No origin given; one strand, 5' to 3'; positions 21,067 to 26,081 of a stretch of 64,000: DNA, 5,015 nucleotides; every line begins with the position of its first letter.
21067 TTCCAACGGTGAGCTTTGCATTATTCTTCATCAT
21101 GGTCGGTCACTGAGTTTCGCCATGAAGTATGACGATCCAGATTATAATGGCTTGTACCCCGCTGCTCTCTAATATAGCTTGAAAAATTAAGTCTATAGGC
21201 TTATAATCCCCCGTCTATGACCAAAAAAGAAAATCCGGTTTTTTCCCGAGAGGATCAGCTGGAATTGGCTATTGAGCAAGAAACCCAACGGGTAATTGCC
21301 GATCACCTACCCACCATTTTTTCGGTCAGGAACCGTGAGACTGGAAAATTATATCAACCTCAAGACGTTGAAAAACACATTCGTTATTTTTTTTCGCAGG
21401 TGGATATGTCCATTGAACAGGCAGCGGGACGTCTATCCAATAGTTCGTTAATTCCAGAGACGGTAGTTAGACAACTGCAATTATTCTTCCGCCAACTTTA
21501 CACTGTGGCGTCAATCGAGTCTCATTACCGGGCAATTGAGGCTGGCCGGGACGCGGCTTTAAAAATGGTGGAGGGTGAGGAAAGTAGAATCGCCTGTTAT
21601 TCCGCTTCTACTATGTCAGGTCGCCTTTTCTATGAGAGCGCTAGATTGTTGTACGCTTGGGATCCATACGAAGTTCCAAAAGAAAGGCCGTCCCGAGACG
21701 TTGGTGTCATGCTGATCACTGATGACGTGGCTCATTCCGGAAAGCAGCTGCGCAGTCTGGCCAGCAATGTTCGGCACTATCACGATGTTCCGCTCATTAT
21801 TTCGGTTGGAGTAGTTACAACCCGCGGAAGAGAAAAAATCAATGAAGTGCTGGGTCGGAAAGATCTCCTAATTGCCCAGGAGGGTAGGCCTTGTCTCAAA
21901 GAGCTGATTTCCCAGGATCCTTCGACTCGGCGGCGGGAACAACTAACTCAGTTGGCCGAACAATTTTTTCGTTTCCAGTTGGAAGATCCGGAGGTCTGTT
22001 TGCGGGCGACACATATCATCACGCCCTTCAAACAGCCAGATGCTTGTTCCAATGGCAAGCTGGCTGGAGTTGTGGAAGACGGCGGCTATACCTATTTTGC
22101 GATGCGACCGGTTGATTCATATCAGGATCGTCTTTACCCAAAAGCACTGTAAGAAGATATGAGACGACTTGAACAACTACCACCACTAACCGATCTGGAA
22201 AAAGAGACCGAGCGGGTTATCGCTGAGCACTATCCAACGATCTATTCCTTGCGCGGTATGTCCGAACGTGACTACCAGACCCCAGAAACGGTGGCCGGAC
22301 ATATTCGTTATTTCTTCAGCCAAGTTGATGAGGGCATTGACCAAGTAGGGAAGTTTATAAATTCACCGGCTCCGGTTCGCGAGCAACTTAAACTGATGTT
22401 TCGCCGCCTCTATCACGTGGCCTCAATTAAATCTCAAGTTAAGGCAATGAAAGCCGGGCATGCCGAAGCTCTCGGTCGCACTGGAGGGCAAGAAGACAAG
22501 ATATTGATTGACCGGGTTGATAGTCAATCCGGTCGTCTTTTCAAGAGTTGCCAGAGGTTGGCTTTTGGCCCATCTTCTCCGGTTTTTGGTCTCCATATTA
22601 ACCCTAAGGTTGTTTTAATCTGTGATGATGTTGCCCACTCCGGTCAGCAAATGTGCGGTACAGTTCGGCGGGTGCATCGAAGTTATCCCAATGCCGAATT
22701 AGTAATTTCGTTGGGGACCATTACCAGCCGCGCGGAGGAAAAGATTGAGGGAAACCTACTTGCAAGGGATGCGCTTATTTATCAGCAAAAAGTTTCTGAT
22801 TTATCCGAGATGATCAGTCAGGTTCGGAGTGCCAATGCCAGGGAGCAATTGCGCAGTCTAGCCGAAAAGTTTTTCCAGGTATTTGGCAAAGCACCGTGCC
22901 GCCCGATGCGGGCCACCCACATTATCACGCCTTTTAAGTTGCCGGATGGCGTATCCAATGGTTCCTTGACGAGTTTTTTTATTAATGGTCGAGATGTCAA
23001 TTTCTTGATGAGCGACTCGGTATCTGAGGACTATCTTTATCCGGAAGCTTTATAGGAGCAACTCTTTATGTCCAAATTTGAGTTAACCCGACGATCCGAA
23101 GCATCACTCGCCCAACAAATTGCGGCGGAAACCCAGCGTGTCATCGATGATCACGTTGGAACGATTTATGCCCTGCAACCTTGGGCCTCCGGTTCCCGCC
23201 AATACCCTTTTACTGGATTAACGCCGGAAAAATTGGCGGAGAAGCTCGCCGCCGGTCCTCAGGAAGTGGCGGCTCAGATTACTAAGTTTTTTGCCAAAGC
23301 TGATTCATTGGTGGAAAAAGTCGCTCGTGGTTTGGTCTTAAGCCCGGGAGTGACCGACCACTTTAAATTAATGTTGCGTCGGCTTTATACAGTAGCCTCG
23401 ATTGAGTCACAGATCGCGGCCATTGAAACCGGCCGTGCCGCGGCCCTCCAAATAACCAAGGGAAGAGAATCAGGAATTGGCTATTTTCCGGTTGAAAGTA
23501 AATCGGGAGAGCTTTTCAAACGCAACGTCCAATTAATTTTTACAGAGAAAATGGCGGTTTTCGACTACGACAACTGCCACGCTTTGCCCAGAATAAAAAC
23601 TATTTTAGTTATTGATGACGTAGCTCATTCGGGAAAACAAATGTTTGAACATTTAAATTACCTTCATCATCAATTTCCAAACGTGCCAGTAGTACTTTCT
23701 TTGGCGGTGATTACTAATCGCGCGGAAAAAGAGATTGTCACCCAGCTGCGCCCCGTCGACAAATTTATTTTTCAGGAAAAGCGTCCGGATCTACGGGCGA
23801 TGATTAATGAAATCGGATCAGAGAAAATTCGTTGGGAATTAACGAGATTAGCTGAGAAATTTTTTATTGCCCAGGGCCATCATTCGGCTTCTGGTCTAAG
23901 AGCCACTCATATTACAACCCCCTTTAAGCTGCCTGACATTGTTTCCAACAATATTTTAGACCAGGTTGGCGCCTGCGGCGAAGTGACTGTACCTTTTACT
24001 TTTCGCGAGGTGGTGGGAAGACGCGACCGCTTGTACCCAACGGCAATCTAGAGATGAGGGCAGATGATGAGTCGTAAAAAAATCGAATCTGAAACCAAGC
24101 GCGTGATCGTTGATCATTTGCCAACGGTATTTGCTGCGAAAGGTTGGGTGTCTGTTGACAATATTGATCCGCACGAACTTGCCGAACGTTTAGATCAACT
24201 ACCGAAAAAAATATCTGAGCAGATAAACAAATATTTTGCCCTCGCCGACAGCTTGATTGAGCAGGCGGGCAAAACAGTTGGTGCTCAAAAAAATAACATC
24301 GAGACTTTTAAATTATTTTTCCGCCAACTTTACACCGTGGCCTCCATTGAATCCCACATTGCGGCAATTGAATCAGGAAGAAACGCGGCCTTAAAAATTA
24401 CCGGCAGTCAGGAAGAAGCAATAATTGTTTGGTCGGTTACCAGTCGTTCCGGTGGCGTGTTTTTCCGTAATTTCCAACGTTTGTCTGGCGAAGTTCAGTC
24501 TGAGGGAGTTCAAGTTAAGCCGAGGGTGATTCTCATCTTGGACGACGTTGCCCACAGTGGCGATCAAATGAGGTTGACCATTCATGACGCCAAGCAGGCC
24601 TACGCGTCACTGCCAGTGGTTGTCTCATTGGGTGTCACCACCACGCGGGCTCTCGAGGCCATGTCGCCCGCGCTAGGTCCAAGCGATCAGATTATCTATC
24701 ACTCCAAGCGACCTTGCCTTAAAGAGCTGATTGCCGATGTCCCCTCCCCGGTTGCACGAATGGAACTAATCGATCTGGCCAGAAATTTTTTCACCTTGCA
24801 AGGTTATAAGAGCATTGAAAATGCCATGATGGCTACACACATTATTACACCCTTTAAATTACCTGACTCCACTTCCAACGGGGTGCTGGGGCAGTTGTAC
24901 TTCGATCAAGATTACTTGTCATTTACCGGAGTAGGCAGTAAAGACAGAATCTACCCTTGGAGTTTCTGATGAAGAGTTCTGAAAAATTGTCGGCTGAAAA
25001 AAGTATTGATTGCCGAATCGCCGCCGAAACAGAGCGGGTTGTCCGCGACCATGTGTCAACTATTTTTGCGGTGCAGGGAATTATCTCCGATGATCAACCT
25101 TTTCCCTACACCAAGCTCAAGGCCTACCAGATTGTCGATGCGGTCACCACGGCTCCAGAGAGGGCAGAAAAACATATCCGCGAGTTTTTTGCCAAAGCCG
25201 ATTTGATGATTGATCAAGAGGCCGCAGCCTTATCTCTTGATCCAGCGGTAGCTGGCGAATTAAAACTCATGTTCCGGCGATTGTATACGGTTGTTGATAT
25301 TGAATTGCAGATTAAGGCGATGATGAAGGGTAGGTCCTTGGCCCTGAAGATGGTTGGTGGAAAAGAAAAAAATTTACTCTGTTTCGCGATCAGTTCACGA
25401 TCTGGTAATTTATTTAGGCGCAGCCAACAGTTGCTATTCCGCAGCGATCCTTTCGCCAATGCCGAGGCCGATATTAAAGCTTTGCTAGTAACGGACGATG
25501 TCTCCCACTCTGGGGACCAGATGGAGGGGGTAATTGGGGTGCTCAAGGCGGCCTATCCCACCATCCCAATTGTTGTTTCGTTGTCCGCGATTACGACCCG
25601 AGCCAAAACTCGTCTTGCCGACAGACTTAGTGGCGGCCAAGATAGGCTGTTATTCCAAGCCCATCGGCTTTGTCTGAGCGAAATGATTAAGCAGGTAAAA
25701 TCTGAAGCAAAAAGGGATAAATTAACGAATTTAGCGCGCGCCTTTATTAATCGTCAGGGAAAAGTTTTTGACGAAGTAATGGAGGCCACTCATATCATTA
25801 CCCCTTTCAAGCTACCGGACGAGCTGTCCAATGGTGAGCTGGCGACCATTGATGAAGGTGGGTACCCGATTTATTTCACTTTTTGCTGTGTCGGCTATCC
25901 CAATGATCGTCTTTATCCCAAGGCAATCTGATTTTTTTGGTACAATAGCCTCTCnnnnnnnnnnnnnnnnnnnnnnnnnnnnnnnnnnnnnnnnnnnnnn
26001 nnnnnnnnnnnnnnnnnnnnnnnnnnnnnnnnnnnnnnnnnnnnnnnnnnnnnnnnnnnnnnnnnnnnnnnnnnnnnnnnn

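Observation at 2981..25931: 23-kb head-to-tail array of 24 divergent paralogs from an unrecognised ~300-aa protein family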

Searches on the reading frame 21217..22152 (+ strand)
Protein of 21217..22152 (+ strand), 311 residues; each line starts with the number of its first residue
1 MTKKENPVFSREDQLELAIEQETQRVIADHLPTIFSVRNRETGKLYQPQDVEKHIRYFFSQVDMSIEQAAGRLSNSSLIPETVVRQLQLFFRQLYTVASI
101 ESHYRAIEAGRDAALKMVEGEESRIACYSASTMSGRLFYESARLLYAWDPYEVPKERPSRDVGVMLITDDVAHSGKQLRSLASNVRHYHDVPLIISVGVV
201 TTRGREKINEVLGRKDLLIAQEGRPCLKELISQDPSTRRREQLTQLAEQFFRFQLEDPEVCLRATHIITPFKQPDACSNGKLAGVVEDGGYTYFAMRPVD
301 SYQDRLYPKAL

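Call 4: search_protein_families(library=pfam, proteins=[window:21217-22152:+], max_evalue=1)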
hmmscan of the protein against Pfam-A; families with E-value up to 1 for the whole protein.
window:21217-22152:+ (311 aa): 3 families
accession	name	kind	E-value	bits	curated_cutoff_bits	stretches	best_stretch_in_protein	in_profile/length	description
PF02875.26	Mur_ligase_C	-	0.045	15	28.4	1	163-209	11-56/127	Mur ligase, glutamate ligase domain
PF21367.3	ZNF512_zf-C2H2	-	0.061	14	27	1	173-182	3-12/20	Zinc finger 512, zinc fingers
PF24390.1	PRTase-CE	-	0.24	11.7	27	1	137-210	83-157/253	PRTase-CE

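Call 5: search_protein_families(library=ncbifam, proteins=[window:21217-22152:+], max_evalue=1)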
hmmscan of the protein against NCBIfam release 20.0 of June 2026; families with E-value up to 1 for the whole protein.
window:21217-22152:+ (311 aa): 0 families

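Call 6: search_protein_families(library=padloc, proteins=[window:21217-22152:+], max_evalue=1)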
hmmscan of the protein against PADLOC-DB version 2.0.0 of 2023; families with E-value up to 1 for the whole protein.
window:21217-22152:+ (311 aa): 0 families

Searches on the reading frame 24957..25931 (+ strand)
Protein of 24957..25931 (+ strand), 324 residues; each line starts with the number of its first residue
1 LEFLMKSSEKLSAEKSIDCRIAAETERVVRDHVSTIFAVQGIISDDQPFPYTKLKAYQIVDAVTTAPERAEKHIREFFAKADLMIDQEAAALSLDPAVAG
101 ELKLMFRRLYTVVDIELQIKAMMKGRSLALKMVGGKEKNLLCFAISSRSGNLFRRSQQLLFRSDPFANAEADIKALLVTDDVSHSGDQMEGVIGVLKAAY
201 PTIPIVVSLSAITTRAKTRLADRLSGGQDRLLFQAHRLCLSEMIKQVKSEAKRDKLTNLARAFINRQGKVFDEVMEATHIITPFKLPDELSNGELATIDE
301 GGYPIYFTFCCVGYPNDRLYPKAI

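Call 4: search_protein_families(library=pfam, proteins=[window:24957-25931:+], max_evalue=1)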
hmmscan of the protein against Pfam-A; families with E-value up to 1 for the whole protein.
window:24957-25931:+ (324 aa): 0 families

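Call 5: search_protein_families(library=ncbifam, proteins=[window:24957-25931:+], max_evalue=1)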
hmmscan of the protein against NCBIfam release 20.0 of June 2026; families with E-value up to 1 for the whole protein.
window:24957-25931:+ (324 aa): 2 families
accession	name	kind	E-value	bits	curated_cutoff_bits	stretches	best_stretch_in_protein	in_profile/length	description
NF011272.0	PRK14679.1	equivalog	0.033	14.4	168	0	97-126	44-73/129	hypothetical protein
TIGR01319.1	glmL_fam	subfamily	0.12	11.2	204.05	1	8-50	141-183/456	GlmL family protein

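Call 6: search_protein_families(library=padloc, proteins=[window:24957-25931:+], max_evalue=1)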
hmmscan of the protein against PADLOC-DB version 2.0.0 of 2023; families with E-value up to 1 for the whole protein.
window:24957-25931:+ (324 aa): 0 families
